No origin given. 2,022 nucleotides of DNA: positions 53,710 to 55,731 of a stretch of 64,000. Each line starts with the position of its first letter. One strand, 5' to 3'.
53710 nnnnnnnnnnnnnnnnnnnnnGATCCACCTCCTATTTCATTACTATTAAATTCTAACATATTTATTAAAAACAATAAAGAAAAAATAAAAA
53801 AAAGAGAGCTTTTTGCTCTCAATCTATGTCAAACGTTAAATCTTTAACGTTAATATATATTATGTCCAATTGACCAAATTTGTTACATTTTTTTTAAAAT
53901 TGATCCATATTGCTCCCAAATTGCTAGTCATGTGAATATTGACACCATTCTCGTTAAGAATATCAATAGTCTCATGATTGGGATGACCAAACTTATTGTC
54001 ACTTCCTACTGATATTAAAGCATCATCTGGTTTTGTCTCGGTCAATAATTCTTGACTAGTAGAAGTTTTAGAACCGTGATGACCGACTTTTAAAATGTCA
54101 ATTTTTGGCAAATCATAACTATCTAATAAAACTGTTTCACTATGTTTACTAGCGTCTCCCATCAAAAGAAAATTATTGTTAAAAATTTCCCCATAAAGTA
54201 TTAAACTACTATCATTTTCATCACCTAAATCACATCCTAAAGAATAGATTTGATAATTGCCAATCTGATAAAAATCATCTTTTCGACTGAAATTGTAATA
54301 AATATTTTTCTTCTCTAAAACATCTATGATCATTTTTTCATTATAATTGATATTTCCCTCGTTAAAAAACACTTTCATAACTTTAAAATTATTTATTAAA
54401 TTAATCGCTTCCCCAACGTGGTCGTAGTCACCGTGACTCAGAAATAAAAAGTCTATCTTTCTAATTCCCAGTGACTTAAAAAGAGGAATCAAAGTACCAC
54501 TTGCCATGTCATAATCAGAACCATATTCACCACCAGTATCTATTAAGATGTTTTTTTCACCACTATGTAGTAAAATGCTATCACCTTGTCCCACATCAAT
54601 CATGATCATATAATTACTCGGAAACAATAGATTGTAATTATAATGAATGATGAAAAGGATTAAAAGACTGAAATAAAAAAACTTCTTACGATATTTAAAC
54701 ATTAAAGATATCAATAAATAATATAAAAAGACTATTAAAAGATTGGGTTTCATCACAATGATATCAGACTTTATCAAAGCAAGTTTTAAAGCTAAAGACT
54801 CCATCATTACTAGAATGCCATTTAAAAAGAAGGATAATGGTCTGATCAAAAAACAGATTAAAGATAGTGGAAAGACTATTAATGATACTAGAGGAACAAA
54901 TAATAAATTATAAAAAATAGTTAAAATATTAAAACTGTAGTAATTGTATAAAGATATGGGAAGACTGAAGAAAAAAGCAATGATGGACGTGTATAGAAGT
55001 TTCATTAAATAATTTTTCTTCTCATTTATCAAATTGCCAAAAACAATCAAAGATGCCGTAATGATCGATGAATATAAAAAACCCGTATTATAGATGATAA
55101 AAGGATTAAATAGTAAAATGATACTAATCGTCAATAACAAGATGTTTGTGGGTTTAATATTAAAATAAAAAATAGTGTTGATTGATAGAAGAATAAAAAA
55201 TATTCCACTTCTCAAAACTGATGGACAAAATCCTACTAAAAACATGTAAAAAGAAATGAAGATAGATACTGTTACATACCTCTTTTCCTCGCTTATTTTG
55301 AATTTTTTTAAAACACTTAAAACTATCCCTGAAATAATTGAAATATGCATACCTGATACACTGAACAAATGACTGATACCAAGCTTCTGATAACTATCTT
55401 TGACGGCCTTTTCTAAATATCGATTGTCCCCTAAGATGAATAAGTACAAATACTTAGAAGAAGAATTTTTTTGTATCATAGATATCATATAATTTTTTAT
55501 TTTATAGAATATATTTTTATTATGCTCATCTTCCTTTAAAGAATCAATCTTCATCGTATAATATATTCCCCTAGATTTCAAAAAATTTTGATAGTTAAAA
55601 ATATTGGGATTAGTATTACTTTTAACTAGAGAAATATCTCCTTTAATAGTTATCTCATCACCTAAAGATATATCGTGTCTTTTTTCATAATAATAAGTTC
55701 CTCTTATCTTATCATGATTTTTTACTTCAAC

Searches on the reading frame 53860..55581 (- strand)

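Call 74: search_protein_families(library=pfam, proteins=[window:53860-55581:-], max_evalue=0.00001)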
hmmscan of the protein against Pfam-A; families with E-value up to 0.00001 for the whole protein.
window:53860-55581:- (573 aa): 2 families
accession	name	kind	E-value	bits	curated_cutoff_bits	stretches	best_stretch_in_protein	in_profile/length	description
PF03772.21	Competence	-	1.5e-48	165.9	23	1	49-299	2-268/270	Competence protein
PF00753.33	Lactamase_B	-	8.9e-18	65.4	22.7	1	329-402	2-70/196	Metallo-beta-lactamase superfamily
